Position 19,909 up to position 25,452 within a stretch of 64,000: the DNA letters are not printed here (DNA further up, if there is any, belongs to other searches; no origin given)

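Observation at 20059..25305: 1748-aa protein: unknown N-terminal region, long coiled-coils, C-terminal MoxR/AAA_5-like ATPase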

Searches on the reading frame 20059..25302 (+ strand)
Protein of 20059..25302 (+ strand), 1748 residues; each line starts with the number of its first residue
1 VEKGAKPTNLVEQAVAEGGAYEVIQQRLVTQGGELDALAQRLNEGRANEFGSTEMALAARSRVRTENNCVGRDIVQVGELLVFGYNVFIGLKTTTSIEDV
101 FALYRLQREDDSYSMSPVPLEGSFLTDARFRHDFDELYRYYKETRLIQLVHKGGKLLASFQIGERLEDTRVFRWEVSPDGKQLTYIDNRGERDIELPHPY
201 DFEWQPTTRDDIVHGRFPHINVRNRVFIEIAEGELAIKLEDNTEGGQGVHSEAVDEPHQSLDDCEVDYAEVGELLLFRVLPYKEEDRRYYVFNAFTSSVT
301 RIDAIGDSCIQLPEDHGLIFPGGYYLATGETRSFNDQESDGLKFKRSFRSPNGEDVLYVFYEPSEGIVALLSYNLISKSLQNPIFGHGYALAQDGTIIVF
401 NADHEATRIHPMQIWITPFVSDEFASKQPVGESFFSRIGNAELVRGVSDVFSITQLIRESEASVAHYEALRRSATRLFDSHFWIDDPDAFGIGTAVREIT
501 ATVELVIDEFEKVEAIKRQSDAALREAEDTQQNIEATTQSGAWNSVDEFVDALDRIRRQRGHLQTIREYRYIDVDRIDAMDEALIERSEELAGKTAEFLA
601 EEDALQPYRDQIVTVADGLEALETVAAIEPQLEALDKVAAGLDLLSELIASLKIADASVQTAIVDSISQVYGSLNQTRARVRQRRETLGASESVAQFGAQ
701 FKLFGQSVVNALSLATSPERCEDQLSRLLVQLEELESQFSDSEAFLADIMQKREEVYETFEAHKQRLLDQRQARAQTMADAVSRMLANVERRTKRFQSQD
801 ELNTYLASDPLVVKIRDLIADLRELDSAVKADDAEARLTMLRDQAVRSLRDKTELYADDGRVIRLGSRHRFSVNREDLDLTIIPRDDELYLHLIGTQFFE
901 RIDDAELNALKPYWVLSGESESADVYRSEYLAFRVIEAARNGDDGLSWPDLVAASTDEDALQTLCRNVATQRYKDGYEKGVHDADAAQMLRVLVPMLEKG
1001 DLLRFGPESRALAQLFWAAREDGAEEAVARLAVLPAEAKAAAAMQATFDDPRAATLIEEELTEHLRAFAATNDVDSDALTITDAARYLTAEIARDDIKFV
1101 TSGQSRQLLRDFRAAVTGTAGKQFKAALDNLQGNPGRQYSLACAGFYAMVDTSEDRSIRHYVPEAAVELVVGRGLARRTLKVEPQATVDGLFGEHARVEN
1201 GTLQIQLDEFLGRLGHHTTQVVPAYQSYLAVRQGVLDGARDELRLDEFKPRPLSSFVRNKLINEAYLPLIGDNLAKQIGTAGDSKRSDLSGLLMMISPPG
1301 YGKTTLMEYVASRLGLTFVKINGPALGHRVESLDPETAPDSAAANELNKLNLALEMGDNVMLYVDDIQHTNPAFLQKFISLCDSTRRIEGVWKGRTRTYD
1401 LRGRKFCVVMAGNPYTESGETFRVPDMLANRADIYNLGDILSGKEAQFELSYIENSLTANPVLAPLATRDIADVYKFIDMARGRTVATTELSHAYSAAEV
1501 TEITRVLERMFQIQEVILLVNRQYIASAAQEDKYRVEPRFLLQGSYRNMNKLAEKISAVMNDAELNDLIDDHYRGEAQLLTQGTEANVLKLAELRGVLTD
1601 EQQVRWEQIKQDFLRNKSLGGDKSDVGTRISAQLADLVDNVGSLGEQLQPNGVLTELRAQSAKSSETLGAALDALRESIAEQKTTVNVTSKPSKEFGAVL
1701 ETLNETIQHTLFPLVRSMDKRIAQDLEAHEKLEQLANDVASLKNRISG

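Call 4: search_protein_families(library=pfam, proteins=[window:20059-25302:+], max_evalue=0.01)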
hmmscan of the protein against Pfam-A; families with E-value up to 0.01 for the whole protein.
window:20059-25302:+ (1748 aa): 6 families
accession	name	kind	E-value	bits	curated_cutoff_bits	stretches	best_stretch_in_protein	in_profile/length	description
PF12458.13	DUF3686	-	1.7e-192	640.3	25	1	34-482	1-448/448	ATPase involved in DNA repair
PF25472.1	DUF7902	-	2.5e-26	92.1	26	1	603-686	1-84/85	Domain of unknown function (DUF7902)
PF00004.35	AAA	-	7.5e-06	26.9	21.2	1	1294-1329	2-37/131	ATPase family associated with various cellular activities (AAA)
PF07728.20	AAA_5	-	0.00016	22.1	22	1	1293-1416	2-125/139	AAA domain (dynein-related subfamily)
PF13401.12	AAA_22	-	0.00031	21.5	27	0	1291-1384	6-110/130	AAA domain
PF05496.18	RuvB_N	-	0.0015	18.7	27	1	1283-1329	26-72/159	Holliday junction DNA helicase RuvB P-loop domain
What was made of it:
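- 20158..21504 (+): Pfam DUF3686 (res 34-482). The model has helix 20-50, a beta-propeller-like all-beta body 56-416 (about 27 strands) and helices 434-509 that pack with the first helix into a bundle. Pfam 640 bits (call 4).
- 21865..22116 (+): Pfam DUF7902 (res 603-686). E=2.5e-26, 92.1 bits against a cut-off of 26 (call 4).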

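Call 5: search_protein_families(library=ncbifam, proteins=[window:20059-25302:+], max_evalue=0.01)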
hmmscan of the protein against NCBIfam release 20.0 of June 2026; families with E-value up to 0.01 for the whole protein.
window:20059-25302:+ (1748 aa): 3 families
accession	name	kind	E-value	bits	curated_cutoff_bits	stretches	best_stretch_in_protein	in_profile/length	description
NF000868.0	PRK00080.1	equivalog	0.00068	18.6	282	1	1283-1328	44-89/330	Holliday junction branch migration DNA helicase RuvB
NF033928.1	alph_xenorhab_A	subfamily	0.0017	17.7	125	1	1625-1743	85-201/339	alpha-xenorhabdolysin family binary toxin subunit A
TIGR00635.1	ruvB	equivalog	0.0024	17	299.05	1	1285-1327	25-67/305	Holliday junction branch migration DNA helicase RuvB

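Call 7: search_solved_structures(query=window:20059-25302:+, max_evalue=1)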
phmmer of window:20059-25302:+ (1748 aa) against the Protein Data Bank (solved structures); distinct sequences matched with E-value up to 1: 72 (the best 60 are shown).
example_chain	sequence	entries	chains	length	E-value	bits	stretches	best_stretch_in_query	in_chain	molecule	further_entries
5vc7_A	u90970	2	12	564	0.0016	19.2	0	1294-1327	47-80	VCP-like ATPase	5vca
5g4g_A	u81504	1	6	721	0.0032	18.3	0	1294-1327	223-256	VCP-LIKE ATPASE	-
5g4f_A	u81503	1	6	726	0.0033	18.2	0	1294-1327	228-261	VCP-LIKE ATPASE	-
7swl_A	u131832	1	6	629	0.01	16.6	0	1260-1326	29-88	Rix7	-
6oaa_B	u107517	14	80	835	0.012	16.4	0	1292-1329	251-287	Cell division control protein 48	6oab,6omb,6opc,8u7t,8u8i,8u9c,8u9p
6oa9_A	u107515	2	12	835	0.012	16.4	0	1292-1329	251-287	Cell division control protein 48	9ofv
8dar_A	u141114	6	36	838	0.012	16.4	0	1292-1329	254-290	Cell division control protein 48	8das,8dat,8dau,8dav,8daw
7t3i_A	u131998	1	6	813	0.017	15.9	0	1259-1326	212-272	Rix7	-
6mat_A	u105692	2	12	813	0.017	15.9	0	1259-1326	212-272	Rix7 mutant | Rix7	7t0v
6chs_H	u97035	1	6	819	0.03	15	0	1292-1330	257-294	Putative cell division control protein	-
9bji_A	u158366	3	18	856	0.032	14.9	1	1293-1326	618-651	Nuclear valosin-containing protein-like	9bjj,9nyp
6ef2_K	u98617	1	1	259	0.035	14.8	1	1263-1338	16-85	26S proteasome regulatory subunit 6B homolog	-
7wub_C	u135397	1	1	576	0.037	14.7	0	1293-1329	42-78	Transitional endoplasmic reticulum ATPase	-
7wub_D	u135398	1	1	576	0.038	14.7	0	1293-1329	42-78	Transitional endoplasmic reticulum ATPase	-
6ef0_K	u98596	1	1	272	0.038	14.7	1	1263-1338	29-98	26S proteasome regulatory subunit 6B homolog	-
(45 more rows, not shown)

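Call 8: search_protein_families(library=padloc, proteins=[window:20059-25302:+], max_evalue=0.01)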
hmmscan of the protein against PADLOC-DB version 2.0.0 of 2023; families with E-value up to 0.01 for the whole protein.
window:20059-25302:+ (1748 aa): 1 family
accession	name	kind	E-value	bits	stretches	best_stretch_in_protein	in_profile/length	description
PDLC03865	LmuB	-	0.0051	13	1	510-774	177-425/1007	-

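Call 14: find_homologous_proteins(query=window:20059-25302:+, max_evalue=0.00001)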
Query window:20059-25302:+ (1748 aa): 4261 proteins with E <= 0.00001 among 8000 candidates; the best 120 are listed.
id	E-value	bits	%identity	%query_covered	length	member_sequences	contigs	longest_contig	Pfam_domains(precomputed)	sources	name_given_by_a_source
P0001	0.0e+0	3870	100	100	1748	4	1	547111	PF12458.14,PF00004.36,PF25472.2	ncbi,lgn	ncbi:MAG: DNA repair ATPase [Pseudomonadota bacterium]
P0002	0.0e+0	3128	80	100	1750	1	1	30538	PF12458.14,PF00004.36,PF25472.2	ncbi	ncbi:MAG: DNA repair ATPase [Pseudomonadota bacterium]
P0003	0.0e+0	2966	76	100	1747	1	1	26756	PF12458.14,PF00004.36,PF07728.21,PF25472.2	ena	-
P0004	0.0e+0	2618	68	100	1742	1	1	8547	PF12458.14,PF00004.36,PF07728.21,PF25472.2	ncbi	ncbi:MAG: DNA repair ATPase [Pseudomonadota bacterium]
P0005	0.0e+0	2613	67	100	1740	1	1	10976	PF12458.14,PF00004.36,PF07728.21,PF25472.2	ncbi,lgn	ncbi:MAG: DNA repair ATPase [Pseudomonadota bacterium]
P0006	0.0e+0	2571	66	100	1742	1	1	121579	PF12458.14,PF00004.36,PF25472.2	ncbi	ncbi:MAG: DNA repair ATPase [Pseudomonadota bacterium]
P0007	0.0e+0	2467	64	100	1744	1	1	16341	PF12458.14,PF00004.36,PF25472.2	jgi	jgi:hypothetical protein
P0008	0.0e+0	2466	64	100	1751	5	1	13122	PF12458.14,PF00004.36,PF07728.21,PF25472.2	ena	-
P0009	0.0e+0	2465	64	100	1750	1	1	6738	PF12458.14,PF00004.36,PF13401.13,PF25472.2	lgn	-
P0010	0.0e+0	2458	63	99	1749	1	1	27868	PF12458.14,PF00004.36,PF13401.13,PF07728.21,PF25472.2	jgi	-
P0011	0.0e+0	2454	63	100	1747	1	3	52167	PF12458.14,PF00004.36,PF07728.21,PF25472.2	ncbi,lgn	ncbi:MAG: DNA repair ATPase [Gammaproteobacteria bacterium]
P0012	0.0e+0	2441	63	100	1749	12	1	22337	PF12458.14,PF00004.36,PF13401.13,PF07728.21,PF25472.2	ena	-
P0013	0.0e+0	2440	63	100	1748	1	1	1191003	PF12458.14,PF00004.36,PF13401.13,PF07728.21,PF25472.2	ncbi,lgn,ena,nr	ncbi:MAG: DNA repair ATPase [Gammaproteobacteria bacterium]|nr:DNA repair ATPase [Gammaproteobacteri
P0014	0.0e+0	2435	63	100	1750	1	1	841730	PF12458.14,PF00004.36,PF25472.2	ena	-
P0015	0.0e+0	2426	63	100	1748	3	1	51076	PF12458.14,PF00004.36,PF25472.2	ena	-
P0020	0.0e+0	2410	62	99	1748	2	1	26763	PF12458.14,PF00004.36,PF13401.13,PF07728.21,PF25472.2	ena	-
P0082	0.0e+0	2166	55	100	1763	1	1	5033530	PF12458.14,PF00004.36,PF13401.13,PF07728.21,PF25472.2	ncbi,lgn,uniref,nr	ncbi:DNA repair ATPase [Teredinibacter sp. KSP-S5-2]|uniref:DNA repair ATPase n=1 Tax=Teredinibacter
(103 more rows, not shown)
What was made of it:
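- The identical protein is in NCBI (call 14).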
